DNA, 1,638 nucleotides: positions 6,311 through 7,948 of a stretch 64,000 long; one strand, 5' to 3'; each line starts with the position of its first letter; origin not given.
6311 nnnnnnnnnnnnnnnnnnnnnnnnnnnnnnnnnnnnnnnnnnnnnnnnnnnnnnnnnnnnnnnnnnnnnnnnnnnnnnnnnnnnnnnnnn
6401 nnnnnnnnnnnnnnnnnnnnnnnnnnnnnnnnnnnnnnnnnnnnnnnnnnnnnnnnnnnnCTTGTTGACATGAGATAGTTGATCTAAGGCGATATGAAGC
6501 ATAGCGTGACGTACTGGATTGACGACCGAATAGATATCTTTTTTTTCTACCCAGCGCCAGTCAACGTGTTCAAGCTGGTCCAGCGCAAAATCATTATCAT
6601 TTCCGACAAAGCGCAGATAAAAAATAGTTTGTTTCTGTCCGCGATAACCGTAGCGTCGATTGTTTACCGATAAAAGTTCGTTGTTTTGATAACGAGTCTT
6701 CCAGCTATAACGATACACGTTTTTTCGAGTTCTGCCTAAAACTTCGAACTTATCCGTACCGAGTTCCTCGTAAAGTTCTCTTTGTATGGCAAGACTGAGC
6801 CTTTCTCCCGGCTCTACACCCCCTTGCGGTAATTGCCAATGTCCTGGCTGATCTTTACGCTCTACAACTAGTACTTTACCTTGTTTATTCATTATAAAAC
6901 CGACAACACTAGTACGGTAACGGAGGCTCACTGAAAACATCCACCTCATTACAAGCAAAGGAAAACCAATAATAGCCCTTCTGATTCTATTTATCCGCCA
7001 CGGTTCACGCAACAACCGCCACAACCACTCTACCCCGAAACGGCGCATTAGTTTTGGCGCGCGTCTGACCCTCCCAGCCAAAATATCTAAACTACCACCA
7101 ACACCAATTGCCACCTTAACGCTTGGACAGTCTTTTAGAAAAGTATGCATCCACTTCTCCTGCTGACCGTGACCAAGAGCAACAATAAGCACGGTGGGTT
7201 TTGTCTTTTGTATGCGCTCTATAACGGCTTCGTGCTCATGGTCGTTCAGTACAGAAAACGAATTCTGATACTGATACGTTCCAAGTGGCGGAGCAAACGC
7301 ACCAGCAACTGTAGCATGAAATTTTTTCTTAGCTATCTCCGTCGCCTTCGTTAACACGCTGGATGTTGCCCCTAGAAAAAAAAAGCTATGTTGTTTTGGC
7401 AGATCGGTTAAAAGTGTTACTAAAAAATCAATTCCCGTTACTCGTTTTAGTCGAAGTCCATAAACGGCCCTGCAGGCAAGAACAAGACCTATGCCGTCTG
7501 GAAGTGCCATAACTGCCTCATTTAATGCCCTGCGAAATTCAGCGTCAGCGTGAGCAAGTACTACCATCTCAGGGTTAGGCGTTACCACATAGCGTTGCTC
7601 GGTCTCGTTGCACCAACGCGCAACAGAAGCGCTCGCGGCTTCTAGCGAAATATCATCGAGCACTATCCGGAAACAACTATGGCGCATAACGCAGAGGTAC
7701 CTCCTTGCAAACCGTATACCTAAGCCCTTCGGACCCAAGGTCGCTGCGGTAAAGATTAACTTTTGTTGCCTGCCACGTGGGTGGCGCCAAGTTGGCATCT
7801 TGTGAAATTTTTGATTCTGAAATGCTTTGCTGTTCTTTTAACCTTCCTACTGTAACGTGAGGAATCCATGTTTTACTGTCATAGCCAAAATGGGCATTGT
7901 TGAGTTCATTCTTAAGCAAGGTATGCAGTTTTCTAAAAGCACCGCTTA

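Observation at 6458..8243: WecB/TagA-family glycosyltransferase fused to a NUDIX hydrolase, adjacent to a ThpR-like 2H phosphoesterase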

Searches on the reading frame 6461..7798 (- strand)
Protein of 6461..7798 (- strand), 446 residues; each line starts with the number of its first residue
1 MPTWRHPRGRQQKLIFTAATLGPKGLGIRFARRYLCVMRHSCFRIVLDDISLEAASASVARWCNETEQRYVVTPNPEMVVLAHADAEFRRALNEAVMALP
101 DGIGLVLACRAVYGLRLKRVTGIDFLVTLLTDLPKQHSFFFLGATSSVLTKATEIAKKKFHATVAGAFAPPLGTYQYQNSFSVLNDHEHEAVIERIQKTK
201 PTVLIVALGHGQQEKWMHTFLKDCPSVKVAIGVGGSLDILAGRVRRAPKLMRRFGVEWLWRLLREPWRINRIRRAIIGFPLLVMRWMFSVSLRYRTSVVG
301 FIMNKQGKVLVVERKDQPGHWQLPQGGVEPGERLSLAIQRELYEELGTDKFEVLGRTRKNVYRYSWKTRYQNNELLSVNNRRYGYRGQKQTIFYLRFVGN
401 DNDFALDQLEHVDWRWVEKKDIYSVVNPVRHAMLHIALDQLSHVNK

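Call 3: search_protein_families(library=pfam, proteins=[window:6461-7798:-], max_evalue=0.01)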
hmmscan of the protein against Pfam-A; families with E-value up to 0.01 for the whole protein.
window:6461-7798:- (446 aa): 3 families
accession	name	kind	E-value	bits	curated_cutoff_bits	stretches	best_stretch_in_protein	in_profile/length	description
PF03808.19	Glyco_tran_WecG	-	3.8e-47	160.7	27.4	1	97-271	3-166/168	Glycosyl transferase WecG/TagA/CpsF family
PF00293.34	NUDIX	-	5.4e-19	69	21.1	1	294-422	2-118/134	NUDIX domain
PF14815.12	NUDIX_4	-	0.00025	21.2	35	1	298-351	1-53/113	NUDIX domain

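Call 4: search_protein_families(library=ncbifam, proteins=[window:6461-7798:-], max_evalue=0.01)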
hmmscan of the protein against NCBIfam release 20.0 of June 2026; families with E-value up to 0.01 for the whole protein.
window:6461-7798:- (446 aa): 21 families
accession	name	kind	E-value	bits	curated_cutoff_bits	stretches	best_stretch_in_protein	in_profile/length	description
TIGR00696.1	wecG_tagA_cpsF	superfamily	1.2e-36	126.1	69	1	92-272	3-172/178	WecB/TagA/CpsF family glycosyltransferase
NF041710.1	UDPacetylman_taseTarA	equivalog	1.6e-35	122.7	350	1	43-274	12-232/247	N-acetylglucosaminyldiphosphoundecaprenol N-acetyl-beta-D-mannosaminyltransferase TarA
NF041872.1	EPS_EpsA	equivalog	1.3e-31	109.9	500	1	41-271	19-241/265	exopolysaccharide biosynthesis glycosyltransferase EpsA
NF002980.1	PRK03692.1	equivalog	1.4e-30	106.5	323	1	68-272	32-225/240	lipopolysaccharide N-acetylmannosaminouronosyltransferase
NF001938.0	PRK00714.1-5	equivalog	5e-26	91.1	116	1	291-436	9-161/172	RNA pyrophosphohydrolase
NF001936.0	PRK00714.1-3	equivalog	2.3e-20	73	118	1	293-440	5-148/155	RNA pyrophosphohydrolase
NF001935.0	PRK00714.1-2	equivalog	3.6e-19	69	259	1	294-443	7-153/183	RNA pyrophosphohydrolase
NF001937.0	PRK00714.1-4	equivalog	1.5e-18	67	139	1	294-421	7-131/161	RNA pyrophosphohydrolase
NF001934.0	PRK00714.1-1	equivalog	1.5e-16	60.3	241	1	294-418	7-128/176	RNA pyrophosphohydrolase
NF006961.0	PRK09438.1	equivalog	1.1e-11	44.4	103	1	294-422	7-129/151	dihydroneopterin triphosphate diphosphatase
NF006530.0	PRK08999.1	equivalog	2.6e-10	39.9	245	1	298-349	9-63/315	Nudix family hydrolase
NF007834.0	PRK10546.1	equivalog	1.3e-08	34.7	156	1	297-349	5-60/135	pyrimidine (deoxy)nucleoside triphosphate diphosphatase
NF012016.0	PRK15472.1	equivalog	6e-08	32.5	95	1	293-349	2-61/141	nucleoside triphosphatase NudI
NF003786.0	PRK05379.1-2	equivalog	6.2e-06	25.6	397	1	302-346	224-270/354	bifunctional nicotinamide-nucleotide adenylyltransferase/Nudix hydroxylase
TIGR00586.1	mutt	equivalog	2.6e-05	24.2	97.9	1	299-349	9-62/129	8-oxo-dGTP diphosphatase MutT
NF011963.0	PRK15434.1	subfamily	0.00045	20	146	1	301-423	23-135/159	GDP-mannose mannosyl hydrolase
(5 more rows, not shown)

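Call 5: find_homologous_proteins(query=window:6461-7687:-, max_evalue=0.00001)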
Query window:6461-7687:- (409 aa): 1468 proteins with E <= 0.00001 among 8000 candidates; the best 120 are listed.
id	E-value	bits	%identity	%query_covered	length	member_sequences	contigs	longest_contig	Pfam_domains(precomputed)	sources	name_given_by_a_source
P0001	2.3e-278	940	100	100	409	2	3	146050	PF03808.20,PF00293.35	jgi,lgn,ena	-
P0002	8.3e-138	478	53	99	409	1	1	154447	PF03808.20,PF00293.35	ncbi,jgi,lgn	ncbi:MAG: WecB/TagA/CpsF family glycosyltransferase [Patescibacteria group bacterium]|jgi:N-acetylgl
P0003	1.3e-128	447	50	99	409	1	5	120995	PF03808.20,PF00293.35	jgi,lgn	-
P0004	3.8e-124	433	49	99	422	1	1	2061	PF03808.20,PF00293.35,PF14815.13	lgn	-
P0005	1.9e-118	414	46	99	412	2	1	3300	PF03808.20,PF00293.35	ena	-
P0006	2.4e-117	410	47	98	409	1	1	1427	PF03808.20,PF00293.35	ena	-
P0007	2.5e-117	410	47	99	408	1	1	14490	PF03808.20,PF00293.35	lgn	-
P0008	1.8e-116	407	47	98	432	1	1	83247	PF03808.20,PF00293.35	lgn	-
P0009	7.9e-114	399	45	100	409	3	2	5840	PF03808.20,PF00293.35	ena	-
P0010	8.4e-113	395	44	100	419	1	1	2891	PF03808.20,PF00293.35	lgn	-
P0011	6.5e-112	392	46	99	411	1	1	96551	PF03808.20,PF00293.35,PF14815.13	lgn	-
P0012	7.4e-111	389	46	99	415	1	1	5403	PF03808.20,PF00293.35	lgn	-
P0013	7.9e-111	389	46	99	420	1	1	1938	PF03808.20,PF00293.35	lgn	-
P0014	1.0e-110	388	45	100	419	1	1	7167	PF03808.20,PF00293.35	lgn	-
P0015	1.6e-109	384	45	100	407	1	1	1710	PF03808.20,PF00293.35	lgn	-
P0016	3.2e-109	383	44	100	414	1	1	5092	PF03808.20,PF00293.35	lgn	-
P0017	7.0e-107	376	46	98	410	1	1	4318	PF03808.20,PF00293.35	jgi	jgi:N-acetylglucosaminyldiphosphoundecaprenol N-acetyl-beta-D-mannosaminyltransferase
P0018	4.7e-106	373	43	99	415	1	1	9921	PF03808.20,PF00293.35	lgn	-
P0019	2.3e-104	367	45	99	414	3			PF03808.20,PF00293.35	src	-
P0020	1.1e-103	365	42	100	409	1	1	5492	PF03808.20,PF00293.35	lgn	-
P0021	8.2e-102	359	43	99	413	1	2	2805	PF03808.20,PF00293.35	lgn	-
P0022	1.1e-100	355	42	98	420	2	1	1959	PF03808.20,PF00293.35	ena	-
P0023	3.0e-97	344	40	100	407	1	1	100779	PF03808.20,PF00293.35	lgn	-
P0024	1.0e-90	322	39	99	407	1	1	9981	PF03808.20,PF00293.35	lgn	-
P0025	1.4e-90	322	42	98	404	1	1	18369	PF03808.20,PF00293.35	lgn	-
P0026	1.5e-90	322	40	99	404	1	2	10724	PF03808.20,PF00293.35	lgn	-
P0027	9.1e-89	316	42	98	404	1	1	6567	PF03808.20,PF00293.35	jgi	jgi:N-acetylglucosaminyldiphosphoundecaprenol N-acetyl-beta-D-mannosaminyltransferase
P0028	9.0e-87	310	53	65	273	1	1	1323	PF03808.20,PF00293.35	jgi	jgi:8-oxo-dGTP pyrophosphatase MutT (NUDIX family)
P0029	1.4e-85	306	40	99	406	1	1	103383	PF03808.20,PF00293.35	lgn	-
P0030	1.6e-85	305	40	98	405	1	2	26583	PF03808.20,PF00293.35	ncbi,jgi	jgi:N-acetylglucosaminyldiphosphoundecaprenol N-acetyl-beta-D-mannosaminyltransferase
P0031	1.9e-85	305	37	98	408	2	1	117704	PF03808.20,PF00293.35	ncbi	ncbi:MAG: WecB/TagA/CpsF family glycosyltransferase [bacterium]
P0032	2.2e-85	305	42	100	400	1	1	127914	PF03808.20,PF00293.35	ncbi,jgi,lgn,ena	ncbi:MAG: WecB/TagA/CpsF family glycosyltransferase [Patescibacteria group bacterium]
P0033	4.7e-85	304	40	99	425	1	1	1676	PF03808.20,PF00293.35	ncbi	-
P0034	8.4e-80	287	36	97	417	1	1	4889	PF03808.20,PF00293.35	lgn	-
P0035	9.9e-80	286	38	98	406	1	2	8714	PF03808.20,PF00293.35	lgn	-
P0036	4.2e-78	281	38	95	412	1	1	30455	PF03808.20,PF00293.35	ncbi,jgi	ncbi:MAG: WecB/TagA/CpsF family glycosyltransferase [Patescibacteria group bacterium]|jgi:N-acetylgl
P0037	2.3e-77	279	37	95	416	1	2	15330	PF03808.20,PF00293.35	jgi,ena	-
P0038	5.9e-77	277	41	96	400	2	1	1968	PF03808.20,PF00293.35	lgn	-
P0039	2.3e-76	275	38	96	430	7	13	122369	PF03808.20,PF00293.35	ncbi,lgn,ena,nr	ncbi:MAG: Glycosyl transferase, WecB/TagA/CpsF family [Parcubacteria group bacterium GW2011_GWC2_44_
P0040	1.1e-75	273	36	96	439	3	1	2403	PF03808.20,PF00293.35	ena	-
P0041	1.6e-75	272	38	93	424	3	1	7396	PF03808.20,PF00293.35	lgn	-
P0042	1.7e-75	272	39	92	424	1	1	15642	PF03808.20,PF00293.35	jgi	jgi:N-acetylglucosaminyldiphosphoundecaprenol N-acetyl-beta-D-mannosaminyltransferase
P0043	2.3e-75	272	37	96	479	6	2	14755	PF03808.20,PF00293.35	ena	-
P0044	3.1e-75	272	38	95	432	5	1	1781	PF03808.20,PF00293.35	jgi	-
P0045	4.9e-75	271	37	97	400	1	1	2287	PF03808.20,PF00293.35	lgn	-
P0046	5.8e-75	271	38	95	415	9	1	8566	PF03808.20,PF00293.35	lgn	-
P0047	7.8e-75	270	38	94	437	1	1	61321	PF03808.20,PF00293.35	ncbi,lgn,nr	ncbi:MAG: WecB/TagA/CpsF family glycosyltransferase [bacterium]|nr:WecB/TagA/CpsF family glycosyltra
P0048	7.8e-75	270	38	92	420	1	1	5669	PF03808.20,PF00293.35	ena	-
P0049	1.9e-74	269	38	94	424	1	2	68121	PF03808.20,PF00293.35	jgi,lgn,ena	-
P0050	3.0e-74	268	36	96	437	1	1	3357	PF03808.20,PF00293.35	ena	-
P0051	4.4e-74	268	35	100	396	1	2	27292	PF03808.20,PF00293.35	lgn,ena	-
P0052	4.5e-74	268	37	90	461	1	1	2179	PF03808.20,PF00293.35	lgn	-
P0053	1.1e-73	266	37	96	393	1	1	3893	PF03808.20,PF00293.35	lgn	-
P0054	1.2e-73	266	38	92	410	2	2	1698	PF03808.20,PF00293.35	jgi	-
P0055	2.9e-73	265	36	98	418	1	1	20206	PF03808.20,PF00293.35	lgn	-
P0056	3.9e-73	265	37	95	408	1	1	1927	PF03808.20,PF00293.35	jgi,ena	-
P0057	4.7e-73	264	37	92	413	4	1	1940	PF03808.20,PF00293.35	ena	-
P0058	5.5e-73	264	37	95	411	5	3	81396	PF03808.20,PF00293.35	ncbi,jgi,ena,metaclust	metaclust:\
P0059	1.4e-72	263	39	92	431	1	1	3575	PF03808.20,PF00293.35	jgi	-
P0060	1.5e-72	263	36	97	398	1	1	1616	PF03808.20,PF00293.35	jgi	-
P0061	1.6e-72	263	37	98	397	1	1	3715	PF03808.20,PF00293.35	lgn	-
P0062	1.7e-72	263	37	99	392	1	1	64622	PF03808.20,PF00293.35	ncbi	-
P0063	1.9e-72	262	37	97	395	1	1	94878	PF03808.20,PF00293.35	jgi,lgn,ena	-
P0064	3.3e-72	262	37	97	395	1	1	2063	PF03808.20,PF00293.35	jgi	jgi:N-acetylglucosaminyldiphosphoundecaprenol N-acetyl-beta-D-mannosaminyltransferase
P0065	4.9e-72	261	36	97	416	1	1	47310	PF03808.20,PF00293.35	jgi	-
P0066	5.1e-72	261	37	97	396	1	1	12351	PF03808.20,PF00293.35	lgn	-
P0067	5.1e-72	261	36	98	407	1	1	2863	PF03808.20,PF00293.35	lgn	-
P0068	7.1e-72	260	37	95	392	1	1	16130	PF03808.20,PF00293.35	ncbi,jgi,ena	-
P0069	1.6e-71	259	34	97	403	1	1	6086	PF03808.20,PF00293.35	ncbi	-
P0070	3.3e-71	258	37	98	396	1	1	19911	PF03808.20,PF00293.35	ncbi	-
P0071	3.9e-71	258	37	97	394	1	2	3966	PF03808.20,PF00293.35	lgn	-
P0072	4.6e-71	258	37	93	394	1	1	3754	PF03808.20,PF00293.35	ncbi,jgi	ncbi:MAG: WecB/TagA/CpsF family glycosyltransferase [Patescibacteria group bacterium]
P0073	5.6e-71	257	39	93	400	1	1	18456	PF03808.20,PF00293.35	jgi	-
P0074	7.0e-71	257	35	100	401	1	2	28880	PF03808.20,PF00293.35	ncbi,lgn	ncbi:MAG: WecB/TagA/CpsF family glycosyltransferase [Methanosarcinaceae archaeon]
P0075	1.0e-70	257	36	96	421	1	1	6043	PF03808.20,PF00293.35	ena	-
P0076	1.0e-70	257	38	95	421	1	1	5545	PF03808.20,PF00293.35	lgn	-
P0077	1.3e-70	256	37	97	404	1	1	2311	PF03808.20,PF00293.35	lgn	-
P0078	1.8e-70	256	35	96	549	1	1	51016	PF03808.20,PF00293.35,PF18924.5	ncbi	-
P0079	3.5e-70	255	38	93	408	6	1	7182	PF03808.20,PF00293.35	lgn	-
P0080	4.6e-70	254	37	96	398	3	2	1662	PF03808.20,PF00293.35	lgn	-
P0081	5.0e-70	254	39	92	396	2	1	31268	PF03808.20,PF00293.35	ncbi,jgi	jgi:N-acetylglucosaminyldiphosphoundecaprenol N-acetyl-beta-D-mannosaminyltransferase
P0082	5.2e-70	254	38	98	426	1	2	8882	PF03808.20,PF00293.35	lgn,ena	-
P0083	6.3e-70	254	34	95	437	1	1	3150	PF03808.20,PF00293.35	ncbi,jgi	-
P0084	7.1e-70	254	38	95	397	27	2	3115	PF03808.20,PF00293.35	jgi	-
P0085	7.5e-70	254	38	96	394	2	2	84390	PF03808.20,PF00293.35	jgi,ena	-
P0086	7.6e-70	254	36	97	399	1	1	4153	PF03808.20,PF00293.35,PF14815.13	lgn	-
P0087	7.6e-70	254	37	98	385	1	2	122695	PF03808.20,PF00293.35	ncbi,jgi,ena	ncbi:MAG: WecB/TagA/CpsF family glycosyltransferase [Patescibacteria group bacterium]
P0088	7.7e-70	254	36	98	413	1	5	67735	PF03808.20,PF00293.35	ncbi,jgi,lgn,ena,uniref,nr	ncbi:hypothetical protein COV49_00395 [Candidatus Falkowbacteria bacterium CG11_big_fil_rev_8_21_14_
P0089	7.7e-70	254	35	97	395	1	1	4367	PF03808.20,PF00293.35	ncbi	-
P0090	8.0e-70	254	37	96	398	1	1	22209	PF03808.20,PF00293.35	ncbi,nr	ncbi:MAG: WecB/TagA/CpsF family glycosyltransferase [Patescibacteria group bacterium]|nr:WecB/TagA/C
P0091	1.0e-69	253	38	96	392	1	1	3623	PF03808.20,PF00293.35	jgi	jgi:N-acetylglucosaminyldiphosphoundecaprenol N-acetyl-beta-D-mannosaminyltransferase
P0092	1.2e-69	253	37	92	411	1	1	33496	PF03808.20,PF00293.35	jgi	jgi:N-acetylglucosaminyldiphosphoundecaprenol N-acetyl-beta-D-mannosaminyltransferase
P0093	1.7e-69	253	35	97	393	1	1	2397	PF03808.20,PF00293.35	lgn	-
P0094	1.8e-69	253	38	94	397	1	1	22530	PF03808.20,PF00293.35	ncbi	-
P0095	2.7e-69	252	36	99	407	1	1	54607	PF03808.20,PF00293.35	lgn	-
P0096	3.0e-69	252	38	91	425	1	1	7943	PF03808.20,PF00293.35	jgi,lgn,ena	-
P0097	3.1e-69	252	34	98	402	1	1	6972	PF03808.20,PF00293.35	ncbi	ncbi:MAG: WecB/TagA/CpsF family glycosyltransferase [Patescibacteria group bacterium]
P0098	3.9e-69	251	36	100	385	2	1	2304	PF03808.20,PF00293.35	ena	-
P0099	5.0e-69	251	34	97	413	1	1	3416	PF03808.20,PF00293.35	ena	-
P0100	6.7e-69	251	39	95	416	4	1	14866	PF03808.20,PF00293.35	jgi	jgi:N-acetylglucosaminyldiphosphoundecaprenol N-acetyl-beta-D-mannosaminyltransferase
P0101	6.7e-69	251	37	95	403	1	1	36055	PF03808.20,PF00293.35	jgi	jgi:N-acetylglucosaminyldiphosphoundecaprenol N-acetyl-beta-D-mannosaminyltransferase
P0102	7.8e-69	250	36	98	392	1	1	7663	PF03808.20,PF00293.35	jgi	jgi:N-acetylglucosaminyldiphosphoundecaprenol N-acetyl-beta-D-mannosaminyltransferase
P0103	1.0e-68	250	36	97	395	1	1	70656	PF03808.20,PF00293.35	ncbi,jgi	-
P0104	1.2e-68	250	37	94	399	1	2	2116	PF03808.20,PF00293.35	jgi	-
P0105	1.4e-68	250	35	98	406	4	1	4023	PF03808.20,PF00293.35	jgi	-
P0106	2.2e-68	249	35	97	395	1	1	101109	PF03808.20,PF00293.35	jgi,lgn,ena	-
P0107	2.5e-68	249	36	98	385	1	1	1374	PF03808.20,PF00293.35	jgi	jgi:N-acetylglucosaminyldiphosphoundecaprenol N-acetyl-beta-D-mannosaminyltransferase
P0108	2.7e-68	249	37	98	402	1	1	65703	PF03808.20,PF00293.35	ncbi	ncbi:MAG: WecB/TagA/CpsF family glycosyltransferase [Candidatus Falkowbacteria bacterium]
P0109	3.3e-68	248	37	94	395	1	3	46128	PF03808.20,PF00293.35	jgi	-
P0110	3.5e-68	248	37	97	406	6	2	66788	PF03808.20,PF00293.35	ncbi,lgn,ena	ncbi:MAG: WecB/TagA/CpsF family glycosyltransferase [Patescibacteria group bacterium]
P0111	3.9e-68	248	36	97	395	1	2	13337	PF03808.20,PF00293.35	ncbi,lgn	ncbi:MAG: WecB/TagA/CpsF family glycosyltransferase [Patescibacteria group bacterium]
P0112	4.0e-68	248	36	95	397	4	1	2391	PF03808.20,PF00293.35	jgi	-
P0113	5.2e-68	248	36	92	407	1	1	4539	PF03808.20,PF00293.35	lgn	-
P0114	6.2e-68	247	36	98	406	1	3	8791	PF03808.20,PF00293.35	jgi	-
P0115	7.1e-68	247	37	98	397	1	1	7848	PF03808.20,PF00293.35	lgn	-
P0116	8.1e-68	247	36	98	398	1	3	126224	PF03808.20,PF00293.35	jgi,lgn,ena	-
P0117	8.8e-68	247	36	98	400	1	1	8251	PF03808.20,PF00293.35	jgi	jgi:N-acetylglucosaminyldiphosphoundecaprenol N-acetyl-beta-D-mannosaminyltransferase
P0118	1.0e-67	247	36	95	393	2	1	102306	PF03808.20,PF00293.35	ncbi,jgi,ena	ncbi:MAG: WecB/TagA/CpsF family glycosyltransferase [Patescibacteria group bacterium]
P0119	1.1e-67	247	35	97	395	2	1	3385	PF03808.20,PF00293.35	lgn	-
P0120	1.1e-67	247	36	96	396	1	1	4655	PF03808.20,PF00293.35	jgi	jgi:N-acetylglucosaminyldiphosphoundecaprenol N-acetyl-beta-D-mannosaminyltransferase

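Call 9: find_related_loci(query=window:6461-7687:-, collection=genome_contigs, flank=8000)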
Query window:6461-7687:- (409 aa) in genome_contigs; peptide patterns used: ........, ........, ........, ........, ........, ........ (x = any residue, [..] = any of these).
28 stretches matched a pattern, but none encodes a relative of the query by tblastn (E <= 1e-3).
